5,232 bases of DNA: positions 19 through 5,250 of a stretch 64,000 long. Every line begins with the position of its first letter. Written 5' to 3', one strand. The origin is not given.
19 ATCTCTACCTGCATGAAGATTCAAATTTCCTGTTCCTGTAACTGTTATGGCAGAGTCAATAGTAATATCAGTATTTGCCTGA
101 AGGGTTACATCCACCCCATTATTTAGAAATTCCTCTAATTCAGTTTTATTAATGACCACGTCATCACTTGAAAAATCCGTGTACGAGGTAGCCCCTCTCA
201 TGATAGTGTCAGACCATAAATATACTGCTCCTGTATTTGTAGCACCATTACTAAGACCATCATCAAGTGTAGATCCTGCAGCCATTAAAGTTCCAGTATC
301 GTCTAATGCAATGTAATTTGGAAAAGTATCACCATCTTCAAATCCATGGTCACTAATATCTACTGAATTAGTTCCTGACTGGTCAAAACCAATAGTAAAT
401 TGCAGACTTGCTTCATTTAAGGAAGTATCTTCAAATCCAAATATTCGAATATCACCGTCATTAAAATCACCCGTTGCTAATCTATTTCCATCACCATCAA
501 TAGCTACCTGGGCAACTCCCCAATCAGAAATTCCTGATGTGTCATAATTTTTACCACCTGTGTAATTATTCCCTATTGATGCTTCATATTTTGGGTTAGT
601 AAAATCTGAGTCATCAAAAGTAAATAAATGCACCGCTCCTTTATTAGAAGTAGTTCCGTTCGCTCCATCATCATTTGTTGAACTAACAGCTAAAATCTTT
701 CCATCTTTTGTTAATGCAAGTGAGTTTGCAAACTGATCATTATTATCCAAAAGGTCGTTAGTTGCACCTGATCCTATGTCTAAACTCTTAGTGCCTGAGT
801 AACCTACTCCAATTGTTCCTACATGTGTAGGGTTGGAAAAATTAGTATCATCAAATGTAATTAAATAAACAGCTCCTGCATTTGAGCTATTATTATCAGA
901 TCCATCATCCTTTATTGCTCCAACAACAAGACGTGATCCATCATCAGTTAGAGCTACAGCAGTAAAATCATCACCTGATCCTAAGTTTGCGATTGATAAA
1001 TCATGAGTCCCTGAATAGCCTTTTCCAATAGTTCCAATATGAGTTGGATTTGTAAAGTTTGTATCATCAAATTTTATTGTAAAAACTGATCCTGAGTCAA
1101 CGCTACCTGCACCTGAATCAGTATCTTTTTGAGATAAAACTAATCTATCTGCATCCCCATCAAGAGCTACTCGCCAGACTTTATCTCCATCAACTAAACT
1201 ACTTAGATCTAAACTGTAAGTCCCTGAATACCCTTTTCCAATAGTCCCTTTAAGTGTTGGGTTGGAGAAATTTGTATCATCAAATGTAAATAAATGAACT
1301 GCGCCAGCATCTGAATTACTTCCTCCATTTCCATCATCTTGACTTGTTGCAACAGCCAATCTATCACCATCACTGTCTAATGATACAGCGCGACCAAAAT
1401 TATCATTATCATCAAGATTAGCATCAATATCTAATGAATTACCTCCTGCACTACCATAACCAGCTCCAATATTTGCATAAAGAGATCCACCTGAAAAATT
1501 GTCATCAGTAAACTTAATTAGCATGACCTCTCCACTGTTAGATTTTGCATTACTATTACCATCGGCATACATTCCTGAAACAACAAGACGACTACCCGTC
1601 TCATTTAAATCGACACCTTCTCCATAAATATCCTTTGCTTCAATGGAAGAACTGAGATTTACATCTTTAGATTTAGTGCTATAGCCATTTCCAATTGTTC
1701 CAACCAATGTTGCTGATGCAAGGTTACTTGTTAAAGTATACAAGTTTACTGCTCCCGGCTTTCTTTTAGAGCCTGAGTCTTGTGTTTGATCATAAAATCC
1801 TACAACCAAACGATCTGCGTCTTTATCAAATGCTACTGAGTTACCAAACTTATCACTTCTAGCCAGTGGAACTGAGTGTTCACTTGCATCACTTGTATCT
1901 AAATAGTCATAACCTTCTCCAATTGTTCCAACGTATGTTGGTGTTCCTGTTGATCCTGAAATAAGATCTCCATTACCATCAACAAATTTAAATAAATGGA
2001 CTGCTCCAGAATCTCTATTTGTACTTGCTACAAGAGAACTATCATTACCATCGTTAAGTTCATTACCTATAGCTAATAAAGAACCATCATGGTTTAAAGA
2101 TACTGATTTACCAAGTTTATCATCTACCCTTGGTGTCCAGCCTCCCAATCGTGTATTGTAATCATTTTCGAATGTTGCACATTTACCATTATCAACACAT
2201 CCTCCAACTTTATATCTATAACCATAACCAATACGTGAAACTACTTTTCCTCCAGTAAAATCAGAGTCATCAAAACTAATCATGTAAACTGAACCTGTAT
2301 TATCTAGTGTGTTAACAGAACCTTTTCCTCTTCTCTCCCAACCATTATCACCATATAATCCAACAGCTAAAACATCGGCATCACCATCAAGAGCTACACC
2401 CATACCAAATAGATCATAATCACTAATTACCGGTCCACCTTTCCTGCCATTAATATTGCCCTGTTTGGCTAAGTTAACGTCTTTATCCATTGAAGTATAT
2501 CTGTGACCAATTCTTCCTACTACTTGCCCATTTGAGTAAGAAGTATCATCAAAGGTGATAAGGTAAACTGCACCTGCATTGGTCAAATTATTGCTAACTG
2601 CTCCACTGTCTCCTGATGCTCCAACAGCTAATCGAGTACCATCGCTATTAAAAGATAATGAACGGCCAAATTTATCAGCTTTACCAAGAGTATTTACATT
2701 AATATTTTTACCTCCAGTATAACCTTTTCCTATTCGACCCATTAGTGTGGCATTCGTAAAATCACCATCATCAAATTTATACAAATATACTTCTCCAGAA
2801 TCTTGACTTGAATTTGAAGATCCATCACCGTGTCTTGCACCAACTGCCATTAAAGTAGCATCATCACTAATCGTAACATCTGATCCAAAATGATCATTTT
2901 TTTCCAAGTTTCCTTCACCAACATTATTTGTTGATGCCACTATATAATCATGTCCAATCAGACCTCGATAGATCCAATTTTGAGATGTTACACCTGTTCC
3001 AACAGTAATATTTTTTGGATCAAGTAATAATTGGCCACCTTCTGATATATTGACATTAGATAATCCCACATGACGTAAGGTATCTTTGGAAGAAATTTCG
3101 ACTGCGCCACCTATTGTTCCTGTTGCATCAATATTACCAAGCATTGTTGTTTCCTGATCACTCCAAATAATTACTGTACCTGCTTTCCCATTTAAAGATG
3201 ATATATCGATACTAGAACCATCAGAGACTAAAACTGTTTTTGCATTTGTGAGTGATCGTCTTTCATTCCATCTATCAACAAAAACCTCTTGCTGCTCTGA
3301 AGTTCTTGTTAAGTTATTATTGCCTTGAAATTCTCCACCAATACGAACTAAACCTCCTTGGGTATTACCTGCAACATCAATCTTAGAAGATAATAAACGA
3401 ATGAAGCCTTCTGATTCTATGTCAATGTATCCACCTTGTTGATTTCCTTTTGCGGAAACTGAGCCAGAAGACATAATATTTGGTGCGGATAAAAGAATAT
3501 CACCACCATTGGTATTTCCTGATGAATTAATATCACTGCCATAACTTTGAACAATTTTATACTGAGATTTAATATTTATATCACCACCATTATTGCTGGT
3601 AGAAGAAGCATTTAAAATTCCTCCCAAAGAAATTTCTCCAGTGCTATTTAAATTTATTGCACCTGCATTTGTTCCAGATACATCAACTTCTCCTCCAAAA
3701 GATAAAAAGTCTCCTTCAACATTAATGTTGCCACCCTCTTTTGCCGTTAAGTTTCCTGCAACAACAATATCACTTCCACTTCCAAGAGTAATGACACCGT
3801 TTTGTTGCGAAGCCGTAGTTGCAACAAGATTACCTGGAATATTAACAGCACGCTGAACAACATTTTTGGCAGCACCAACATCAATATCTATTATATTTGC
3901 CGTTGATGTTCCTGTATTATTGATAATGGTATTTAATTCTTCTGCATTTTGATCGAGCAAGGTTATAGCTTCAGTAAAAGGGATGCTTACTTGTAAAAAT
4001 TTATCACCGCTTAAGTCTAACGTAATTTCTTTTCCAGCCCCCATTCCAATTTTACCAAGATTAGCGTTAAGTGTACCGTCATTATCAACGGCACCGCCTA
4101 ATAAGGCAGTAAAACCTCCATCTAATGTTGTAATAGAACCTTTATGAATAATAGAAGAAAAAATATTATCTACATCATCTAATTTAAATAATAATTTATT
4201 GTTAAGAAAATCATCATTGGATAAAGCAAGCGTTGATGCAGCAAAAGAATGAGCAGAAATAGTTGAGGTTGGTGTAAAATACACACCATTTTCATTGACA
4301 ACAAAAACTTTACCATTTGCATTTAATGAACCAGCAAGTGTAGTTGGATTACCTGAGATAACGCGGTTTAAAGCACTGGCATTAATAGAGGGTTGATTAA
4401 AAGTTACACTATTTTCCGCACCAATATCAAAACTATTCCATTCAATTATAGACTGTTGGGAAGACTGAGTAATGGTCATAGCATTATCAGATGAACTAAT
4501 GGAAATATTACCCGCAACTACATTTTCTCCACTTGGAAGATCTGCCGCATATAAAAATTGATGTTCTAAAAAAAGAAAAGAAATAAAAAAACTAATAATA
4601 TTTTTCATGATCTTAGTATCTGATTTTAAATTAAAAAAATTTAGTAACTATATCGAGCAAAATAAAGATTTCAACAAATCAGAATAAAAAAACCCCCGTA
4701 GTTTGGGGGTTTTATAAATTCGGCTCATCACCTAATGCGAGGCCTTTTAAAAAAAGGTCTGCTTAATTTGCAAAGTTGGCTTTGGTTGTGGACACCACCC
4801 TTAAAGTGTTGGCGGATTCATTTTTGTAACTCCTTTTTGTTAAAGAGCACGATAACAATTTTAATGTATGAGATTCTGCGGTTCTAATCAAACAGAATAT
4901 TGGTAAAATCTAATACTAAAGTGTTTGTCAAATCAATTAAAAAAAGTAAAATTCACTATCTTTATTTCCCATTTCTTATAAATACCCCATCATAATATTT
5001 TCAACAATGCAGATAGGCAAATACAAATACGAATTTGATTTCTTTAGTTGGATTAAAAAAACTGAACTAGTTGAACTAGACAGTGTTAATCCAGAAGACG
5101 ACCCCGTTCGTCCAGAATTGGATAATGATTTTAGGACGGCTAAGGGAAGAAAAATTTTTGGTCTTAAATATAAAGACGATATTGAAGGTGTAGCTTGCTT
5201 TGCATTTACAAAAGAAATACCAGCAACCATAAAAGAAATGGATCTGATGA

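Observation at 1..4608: The largest ORF in the window is missing from the ORF track: a TPS-type giant exoprotein in an otherwise minimalist genome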

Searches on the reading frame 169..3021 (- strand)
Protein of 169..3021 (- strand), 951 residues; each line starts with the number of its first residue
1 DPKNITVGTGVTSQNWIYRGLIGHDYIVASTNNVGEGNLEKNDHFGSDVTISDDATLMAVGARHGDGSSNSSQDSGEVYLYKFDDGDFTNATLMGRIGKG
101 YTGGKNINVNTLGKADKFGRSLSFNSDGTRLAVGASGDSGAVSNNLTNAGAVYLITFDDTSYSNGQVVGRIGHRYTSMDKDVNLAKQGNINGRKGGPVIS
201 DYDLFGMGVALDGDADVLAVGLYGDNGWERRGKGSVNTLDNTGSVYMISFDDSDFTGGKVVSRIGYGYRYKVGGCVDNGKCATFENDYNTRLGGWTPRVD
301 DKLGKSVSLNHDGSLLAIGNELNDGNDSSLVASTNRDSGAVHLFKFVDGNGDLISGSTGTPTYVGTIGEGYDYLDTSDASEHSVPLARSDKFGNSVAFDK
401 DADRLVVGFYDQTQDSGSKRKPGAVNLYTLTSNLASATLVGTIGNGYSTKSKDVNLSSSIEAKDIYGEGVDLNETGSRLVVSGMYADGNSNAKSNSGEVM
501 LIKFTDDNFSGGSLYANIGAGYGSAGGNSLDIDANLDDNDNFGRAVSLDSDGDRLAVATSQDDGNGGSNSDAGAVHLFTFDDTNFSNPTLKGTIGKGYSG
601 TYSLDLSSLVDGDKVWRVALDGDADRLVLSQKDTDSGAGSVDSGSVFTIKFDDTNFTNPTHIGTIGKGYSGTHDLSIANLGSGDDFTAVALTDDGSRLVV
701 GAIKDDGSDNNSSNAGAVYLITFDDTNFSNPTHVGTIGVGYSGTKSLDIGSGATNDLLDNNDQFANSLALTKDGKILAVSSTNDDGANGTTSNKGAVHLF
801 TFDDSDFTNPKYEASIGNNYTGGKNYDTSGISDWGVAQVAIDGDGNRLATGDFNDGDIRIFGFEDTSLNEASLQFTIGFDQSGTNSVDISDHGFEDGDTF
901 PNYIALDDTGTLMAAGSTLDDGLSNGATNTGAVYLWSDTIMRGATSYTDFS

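Call 43: predict_structure(alignment_id=A1)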
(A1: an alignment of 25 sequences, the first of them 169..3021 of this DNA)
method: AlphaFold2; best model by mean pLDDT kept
length: 951 residues; sequences in the alignment: 25
mean_pLDDT: 85.5   pTM: 0.63
mean pLDDT of the five models: 85.5, 84.9, 83.4, 83.2, 82.5
residues with pLDDT >= 90: 475; 70-90: 368; 50-70: 71; < 50: 37
segments of 3 or more residues with pLDDT < 50: 1-11, 230-236, 941-951
pLDDT, mean of each block of 10 residues (from residue 1): 39 66 71 79 96 94 92 95 79 90 87 94 96 95 77 94 91 91 84 73 95 97 81 55 95 93 89 67 87 78 95 96 76 69 95 94 92 83 78 95 95 63 92 91 87 87 90 94 90 91 90 89 64 85 94 93 70 91 76 91 91 91 95 75 90 94 91 89 89 95 90 92 93 94 91 78 93 95 83 87 93 91 86 88 90 84 82 84 72 75 91 91 77 82 32 32
secondary structure, 60 per line:
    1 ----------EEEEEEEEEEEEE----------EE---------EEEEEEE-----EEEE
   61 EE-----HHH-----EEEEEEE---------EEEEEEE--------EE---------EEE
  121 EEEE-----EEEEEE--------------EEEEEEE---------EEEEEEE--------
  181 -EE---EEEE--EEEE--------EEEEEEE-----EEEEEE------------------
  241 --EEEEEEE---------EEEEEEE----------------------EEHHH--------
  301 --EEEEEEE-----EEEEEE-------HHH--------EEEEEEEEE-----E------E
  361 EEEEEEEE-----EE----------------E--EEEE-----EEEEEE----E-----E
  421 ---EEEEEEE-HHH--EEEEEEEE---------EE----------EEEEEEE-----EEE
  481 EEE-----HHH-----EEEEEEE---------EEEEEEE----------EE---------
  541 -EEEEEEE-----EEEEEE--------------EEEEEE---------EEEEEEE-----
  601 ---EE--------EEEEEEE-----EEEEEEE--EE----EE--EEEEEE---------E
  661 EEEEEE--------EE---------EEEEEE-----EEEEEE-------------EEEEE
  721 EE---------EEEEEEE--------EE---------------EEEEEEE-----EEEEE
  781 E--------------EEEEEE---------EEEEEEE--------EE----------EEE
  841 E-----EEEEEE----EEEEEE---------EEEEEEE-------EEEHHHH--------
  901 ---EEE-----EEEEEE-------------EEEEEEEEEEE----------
elements in order (helices of 4 or more, strands of 3 or more residues): E11-23 E45-51 E57-62 E76-82 E92-98 E118-124 E130-135 E150-156 E166-172 E187-190 E193-196 E205-211 E217-222 E243-249 E259-265 E303-309 E315-320 E339-347 E360-368 E395-398 E404-409 E424-430 E437-444 E466-472 E478-483 E497-503 E513-519 E542-548 E554-559 E574-579 E589-595 E614-620 E626-632 E645-650 E660-666 E686-691 E697-702 E716-722 E732-738 E764-770 E776-781 E796-801 E811-817 E838-841 E847-852 E857-862 E872-878 E886-888 H889-892 E904-906 E912-917 E931-941

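Call 46: fold_search(model_id=the predicted structure, library=pdb)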
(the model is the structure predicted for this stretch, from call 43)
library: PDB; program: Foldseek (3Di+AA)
matches with E <= 10: 1296; with E <= 0.001: 1024
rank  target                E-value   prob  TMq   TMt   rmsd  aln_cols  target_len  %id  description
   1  9n6z_LO               3.9e-20  1.00  0.21  0.25  17.8      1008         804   12  SSU processome maturation and disassembly, State D (released 2025-11-05)
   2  9n74_LQ               4.1e-19  1.00  0.21  0.24  20.9      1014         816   11  SSU processome maturation and disassembly, State H (released 2025-10-29)
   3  2ymu_A                5.1e-19  1.00  0.22  0.33  15.2       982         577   13  Structure of a highly repetitive propeller structure (released 2012-10-17)
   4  7mqa_LQ               1.4e-18  1.00  0.23  0.25  19.1      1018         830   11  Cryo-EM structure of the human SSU processome, state post-A1 (released 2021-09-22)
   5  9e2g_2C               1.9e-18  1.00  0.21  0.31  19.5       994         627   11  Cryo-EM structure of 48 nm repeat of microtubule doublet from T. brucei flagellum (released 2025-03-12)
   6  5i2t                  3.0e-18  1.00  0.24  0.33  14.4       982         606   11  Domain characterization of the WD protein Pwp2 and their relevance in ribosome biogenesis (released 2017-06-21)
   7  6lqs_B1               6.7e-18  1.00  0.21  0.25  16.1      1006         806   11  Cryo-EM structure of 90S small subunit preribosomes in transition states (State D) (released 2020-09-16)
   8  8glv_Cp               1.2e-17  1.00  0.22  0.20  16.8      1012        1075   10  96-nm repeat unit of doublet microtubules from Chlamydomonas reinhardtii flagella (released 2023-05-31)
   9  7mq8_LO               1.2e-17  1.00  0.21  0.23  15.9      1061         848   10  Cryo-EM structure of the human SSU processome, state pre-A1 (released 2021-09-22)
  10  7mq8_LQ               1.2e-17  1.00  0.23  0.26  19.0      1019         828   11  Cryo-EM structure of the human SSU processome, state pre-A1 (released 2021-09-22)
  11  6u42_5L               1.7e-17  1.00  0.22  0.32  19.0       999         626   10  Natively decorated ciliary doublet microtubule (released 2019-11-13)
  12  7d4i_B1               1.7e-17  1.00  0.22  0.26  16.1       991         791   11  Cryo-EM structure of 90S small ribosomal precursors complex with the DEAH-box RNA helicase Dhr1 (State F) (released 2021-10-06)
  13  8glv_Cq               3.0e-17  1.00  0.22  0.20  16.4      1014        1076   10  96-nm repeat unit of doublet microtubules from Chlamydomonas reinhardtii flagella (released 2023-05-31)
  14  9n73_LR               4.0e-17  1.00  0.21  0.24  19.8       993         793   10  SSU processome maturation and disassembly, State G (released 2025-10-29)
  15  6zqd_UA               5.2e-17  1.00  0.21  0.25  17.4      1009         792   11  Cryo-EM structure of the 90S pre-ribosome from Saccharomyces cerevisiae, state Post-A1 (released 2020-09-23)
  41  9dia_A                4.7e-14  1.00  0.27  0.50  11.6       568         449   14  Cryo-EM structure of alpha5beta1 integrin in complex with NeoNectin candidate 2 (released 2025-06-18)
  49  4irz_A                1.9e-13  1.00  0.28  0.42  16.2       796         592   12  Crystal structure of A4b7 headpiece complexed with Fab Natalizumab (released 2013-09-25)
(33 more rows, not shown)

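Call 69: search_solved_structures(query=window:169-3021:-, max_evalue=1)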
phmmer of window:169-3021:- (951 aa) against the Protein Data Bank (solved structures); distinct sequences matched with E-value up to 1: 6.
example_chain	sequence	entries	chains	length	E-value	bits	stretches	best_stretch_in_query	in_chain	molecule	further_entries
4jvo_A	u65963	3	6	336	0.05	15.1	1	345-430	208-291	Microcin immunity protein MccF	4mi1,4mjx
3sr3_A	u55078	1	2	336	0.05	15.1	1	345-430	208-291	Microcin immunity protein MccF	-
3t5m_A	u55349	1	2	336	0.051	15.1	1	345-430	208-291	Microcin immunity protein MccF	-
3tyx_A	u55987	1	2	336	0.051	15.1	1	345-430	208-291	Microcin immunity protein MccF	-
3gjz_A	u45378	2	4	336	0.051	15.1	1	345-430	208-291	Microcin immunity protein MccF | Microcin C7 self-immunity protein mccF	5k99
3u1b_A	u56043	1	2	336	0.25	12.8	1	345-430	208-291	Microcin immunity protein MccF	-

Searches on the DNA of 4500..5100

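Call 33: search_rna_families(source=window, start=4500, end=5100, threshold=evalue, max_evalue=1)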
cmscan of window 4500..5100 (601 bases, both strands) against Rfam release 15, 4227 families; matches with E-value up to 1: 7.
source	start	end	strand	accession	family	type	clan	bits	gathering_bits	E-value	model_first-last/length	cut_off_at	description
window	4633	4743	-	RF01770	rimP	Cis-reg; leader;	-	26.5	47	0.04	1-102/102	no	Gammaprotebacteria rimP leader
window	4683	4768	-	RF01859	Phe_leader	Cis-reg; leader;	-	25.5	55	0.054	1-125/125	no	Phenylalanine leader peptide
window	4654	4719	+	RF01859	Phe_leader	Cis-reg; leader;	-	21.5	55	0.43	1-125/125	no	Phenylalanine leader peptide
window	4624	4725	+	RF02546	LSU_trypano_mito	Gene; rRNA;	CL00112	20.3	60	0.03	168-561/561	no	Trypanosomatid mitochondrial large subunit ribosomal RNA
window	4684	4803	-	RF00513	Trp_leader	Cis-reg; leader;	-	20.2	41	0.16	1-100/100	no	Tryptophan operon leader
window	4725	4854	+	RF01441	S_pombe_snR46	Gene; snRNA; snoRNA; HACA-box;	CL00021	20.2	60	0.64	1-168/168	no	small nulceolar RNA snR46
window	4709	4826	-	RF01517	iscRS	Cis-reg;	-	19.4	40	0.071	1-110/110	no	iscR stability element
